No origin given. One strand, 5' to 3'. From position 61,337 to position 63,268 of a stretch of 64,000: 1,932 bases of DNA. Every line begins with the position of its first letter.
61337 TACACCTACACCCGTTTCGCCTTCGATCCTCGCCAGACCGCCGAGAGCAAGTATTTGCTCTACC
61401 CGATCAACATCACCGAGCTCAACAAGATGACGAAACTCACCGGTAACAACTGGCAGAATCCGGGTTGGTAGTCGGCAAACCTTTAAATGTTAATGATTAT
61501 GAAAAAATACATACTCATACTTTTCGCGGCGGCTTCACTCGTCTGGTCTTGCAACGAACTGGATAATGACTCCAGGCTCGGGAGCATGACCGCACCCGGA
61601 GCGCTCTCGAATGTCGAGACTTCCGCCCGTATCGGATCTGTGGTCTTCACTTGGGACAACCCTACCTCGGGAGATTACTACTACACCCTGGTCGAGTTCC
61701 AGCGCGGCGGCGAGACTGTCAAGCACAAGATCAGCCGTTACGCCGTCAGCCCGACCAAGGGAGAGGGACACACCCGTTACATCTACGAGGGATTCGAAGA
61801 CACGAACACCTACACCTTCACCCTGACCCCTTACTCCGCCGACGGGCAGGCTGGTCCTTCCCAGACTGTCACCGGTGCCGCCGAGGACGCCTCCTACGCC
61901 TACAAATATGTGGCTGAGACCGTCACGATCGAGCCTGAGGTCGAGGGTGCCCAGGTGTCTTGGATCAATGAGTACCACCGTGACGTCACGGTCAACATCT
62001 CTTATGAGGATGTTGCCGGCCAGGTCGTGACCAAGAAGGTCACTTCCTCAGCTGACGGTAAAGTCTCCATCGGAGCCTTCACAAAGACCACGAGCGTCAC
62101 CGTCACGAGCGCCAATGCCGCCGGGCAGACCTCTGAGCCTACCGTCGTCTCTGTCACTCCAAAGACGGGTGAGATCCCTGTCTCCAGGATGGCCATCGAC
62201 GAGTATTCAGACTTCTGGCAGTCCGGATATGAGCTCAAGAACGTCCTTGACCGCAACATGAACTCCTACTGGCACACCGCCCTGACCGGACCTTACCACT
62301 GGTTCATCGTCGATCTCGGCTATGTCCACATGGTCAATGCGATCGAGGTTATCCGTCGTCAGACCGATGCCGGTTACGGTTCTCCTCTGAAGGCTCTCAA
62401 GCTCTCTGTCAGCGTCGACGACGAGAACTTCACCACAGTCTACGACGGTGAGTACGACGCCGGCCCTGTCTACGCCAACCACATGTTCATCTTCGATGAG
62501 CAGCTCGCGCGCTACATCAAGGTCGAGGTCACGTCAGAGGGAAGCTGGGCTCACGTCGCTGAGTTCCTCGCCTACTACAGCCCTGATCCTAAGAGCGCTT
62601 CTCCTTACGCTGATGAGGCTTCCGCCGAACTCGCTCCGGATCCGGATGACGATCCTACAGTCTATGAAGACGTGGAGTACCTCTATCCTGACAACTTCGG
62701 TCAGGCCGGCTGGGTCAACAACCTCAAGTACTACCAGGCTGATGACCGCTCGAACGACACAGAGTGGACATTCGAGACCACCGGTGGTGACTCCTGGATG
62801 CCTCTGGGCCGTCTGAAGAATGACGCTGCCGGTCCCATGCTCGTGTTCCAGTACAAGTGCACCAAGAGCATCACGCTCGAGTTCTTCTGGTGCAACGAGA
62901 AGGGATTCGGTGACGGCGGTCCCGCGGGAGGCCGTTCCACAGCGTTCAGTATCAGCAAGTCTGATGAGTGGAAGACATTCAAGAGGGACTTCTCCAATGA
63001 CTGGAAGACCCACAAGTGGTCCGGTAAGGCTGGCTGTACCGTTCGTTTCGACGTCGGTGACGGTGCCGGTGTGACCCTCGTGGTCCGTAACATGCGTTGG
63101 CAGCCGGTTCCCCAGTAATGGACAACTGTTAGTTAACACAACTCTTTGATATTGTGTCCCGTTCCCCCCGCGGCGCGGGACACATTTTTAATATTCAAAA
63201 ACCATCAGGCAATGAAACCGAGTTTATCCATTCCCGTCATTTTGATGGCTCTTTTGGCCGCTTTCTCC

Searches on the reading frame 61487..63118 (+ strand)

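Call 76: search_protein_families(library=pfam, proteins=[window:61487-63118:+], max_evalue=0.00001)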
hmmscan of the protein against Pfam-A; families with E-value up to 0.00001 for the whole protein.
window:61487-63118:+ (543 aa): 3 families
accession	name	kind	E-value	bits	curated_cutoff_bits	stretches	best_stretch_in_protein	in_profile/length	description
PF00754.31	F5_F8_type_C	-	2.6e-16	60.4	28.2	1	241-360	6-127/127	F5/8 type C domain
PF16323.11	DUF4959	-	1.3e-13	51.6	32.9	1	21-128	2-102/106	Domain of unknown function (DUF4959)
PF22633.2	F5_F8_type_C_2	-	1.5e-11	45.2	27.8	1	252-346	1-91/91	NedA-like, galactose-binding domain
